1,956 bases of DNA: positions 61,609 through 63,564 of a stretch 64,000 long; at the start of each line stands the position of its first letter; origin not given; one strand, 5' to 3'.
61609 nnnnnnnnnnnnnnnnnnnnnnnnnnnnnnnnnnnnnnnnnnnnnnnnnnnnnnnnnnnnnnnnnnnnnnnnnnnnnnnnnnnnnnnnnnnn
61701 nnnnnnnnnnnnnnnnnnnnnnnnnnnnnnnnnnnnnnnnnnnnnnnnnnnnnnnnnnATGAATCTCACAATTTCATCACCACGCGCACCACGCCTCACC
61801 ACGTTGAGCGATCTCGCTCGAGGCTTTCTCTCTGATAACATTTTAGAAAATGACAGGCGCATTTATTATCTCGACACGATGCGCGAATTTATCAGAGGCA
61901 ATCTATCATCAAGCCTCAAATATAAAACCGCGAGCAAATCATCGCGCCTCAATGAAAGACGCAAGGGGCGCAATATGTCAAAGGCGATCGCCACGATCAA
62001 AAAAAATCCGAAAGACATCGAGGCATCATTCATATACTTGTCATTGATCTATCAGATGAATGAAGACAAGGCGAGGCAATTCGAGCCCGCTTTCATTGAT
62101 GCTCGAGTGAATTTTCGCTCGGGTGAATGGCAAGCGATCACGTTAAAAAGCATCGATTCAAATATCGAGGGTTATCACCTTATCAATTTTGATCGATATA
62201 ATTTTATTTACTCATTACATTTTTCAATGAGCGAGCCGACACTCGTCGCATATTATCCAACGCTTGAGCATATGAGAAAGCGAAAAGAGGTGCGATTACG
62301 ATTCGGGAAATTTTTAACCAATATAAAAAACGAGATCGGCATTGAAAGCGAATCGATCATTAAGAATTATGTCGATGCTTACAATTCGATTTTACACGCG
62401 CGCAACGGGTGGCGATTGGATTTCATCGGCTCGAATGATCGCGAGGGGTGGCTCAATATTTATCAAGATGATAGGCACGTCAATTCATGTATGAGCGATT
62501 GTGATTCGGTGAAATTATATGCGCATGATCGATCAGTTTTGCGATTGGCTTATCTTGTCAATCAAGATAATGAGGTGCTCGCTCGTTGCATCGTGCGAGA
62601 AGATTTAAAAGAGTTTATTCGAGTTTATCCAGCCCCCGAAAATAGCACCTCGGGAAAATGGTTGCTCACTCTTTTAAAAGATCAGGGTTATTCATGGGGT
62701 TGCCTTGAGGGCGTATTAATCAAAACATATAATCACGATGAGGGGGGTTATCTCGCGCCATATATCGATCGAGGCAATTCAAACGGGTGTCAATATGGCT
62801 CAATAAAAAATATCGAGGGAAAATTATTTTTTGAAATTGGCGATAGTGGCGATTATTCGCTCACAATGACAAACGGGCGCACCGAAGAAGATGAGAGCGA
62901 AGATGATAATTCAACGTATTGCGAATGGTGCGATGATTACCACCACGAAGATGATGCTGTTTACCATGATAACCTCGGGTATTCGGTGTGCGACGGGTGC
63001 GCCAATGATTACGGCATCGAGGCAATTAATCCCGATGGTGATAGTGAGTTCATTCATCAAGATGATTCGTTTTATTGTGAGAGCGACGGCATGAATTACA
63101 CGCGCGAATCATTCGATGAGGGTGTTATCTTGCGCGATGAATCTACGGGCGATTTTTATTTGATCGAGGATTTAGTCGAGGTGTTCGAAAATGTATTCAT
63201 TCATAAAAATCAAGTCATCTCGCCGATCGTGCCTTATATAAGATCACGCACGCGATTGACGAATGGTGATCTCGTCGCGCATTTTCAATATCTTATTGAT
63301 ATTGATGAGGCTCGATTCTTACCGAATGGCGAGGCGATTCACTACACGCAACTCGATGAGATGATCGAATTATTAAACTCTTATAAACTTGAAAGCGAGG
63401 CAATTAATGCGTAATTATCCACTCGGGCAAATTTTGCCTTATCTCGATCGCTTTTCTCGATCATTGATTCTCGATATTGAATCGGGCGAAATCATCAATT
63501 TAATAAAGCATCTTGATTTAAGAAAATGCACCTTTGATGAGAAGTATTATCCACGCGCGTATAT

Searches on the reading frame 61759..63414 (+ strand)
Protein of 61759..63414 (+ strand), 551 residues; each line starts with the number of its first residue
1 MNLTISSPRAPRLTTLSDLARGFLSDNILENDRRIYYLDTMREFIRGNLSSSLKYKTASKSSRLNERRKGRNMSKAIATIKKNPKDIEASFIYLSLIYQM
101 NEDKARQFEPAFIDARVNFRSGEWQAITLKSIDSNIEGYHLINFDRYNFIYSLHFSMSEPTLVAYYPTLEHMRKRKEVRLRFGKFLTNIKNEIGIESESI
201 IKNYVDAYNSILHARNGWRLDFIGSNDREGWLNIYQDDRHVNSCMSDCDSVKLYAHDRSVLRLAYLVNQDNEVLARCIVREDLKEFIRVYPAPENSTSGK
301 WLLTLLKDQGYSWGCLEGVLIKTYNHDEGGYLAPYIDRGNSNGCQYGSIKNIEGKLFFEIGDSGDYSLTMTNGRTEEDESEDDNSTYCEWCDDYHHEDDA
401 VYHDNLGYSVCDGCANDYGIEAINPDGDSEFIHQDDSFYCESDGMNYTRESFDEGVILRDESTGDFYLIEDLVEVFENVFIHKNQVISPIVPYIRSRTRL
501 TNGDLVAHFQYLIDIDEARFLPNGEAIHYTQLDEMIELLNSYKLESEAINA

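Call 18: search_protein_families(library=pfam, proteins=[window:61759-63414:+], max_evalue=0.1)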
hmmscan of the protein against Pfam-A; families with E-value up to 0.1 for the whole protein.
window:61759-63414:+ (551 aa): 1 family
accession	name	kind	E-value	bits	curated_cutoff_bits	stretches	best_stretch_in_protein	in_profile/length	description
PF18739.6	HEPN_Apea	-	0.058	14.3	24.4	0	136-215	7-98/136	Apea-like HEPN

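Call 69: search_protein_families(library=phrogs, proteins=[window:61759-63414:+], max_evalue=0.001)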
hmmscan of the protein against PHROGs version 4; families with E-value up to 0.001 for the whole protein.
window:61759-63414:+ (551 aa): 2 families
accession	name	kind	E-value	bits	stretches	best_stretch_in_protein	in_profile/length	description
phrog_6980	-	unknown function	2.3e-07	30.5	1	266-417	424-559/655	-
phrog_23053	-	unknown function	0.00016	22.2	1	223-312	71-155/367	-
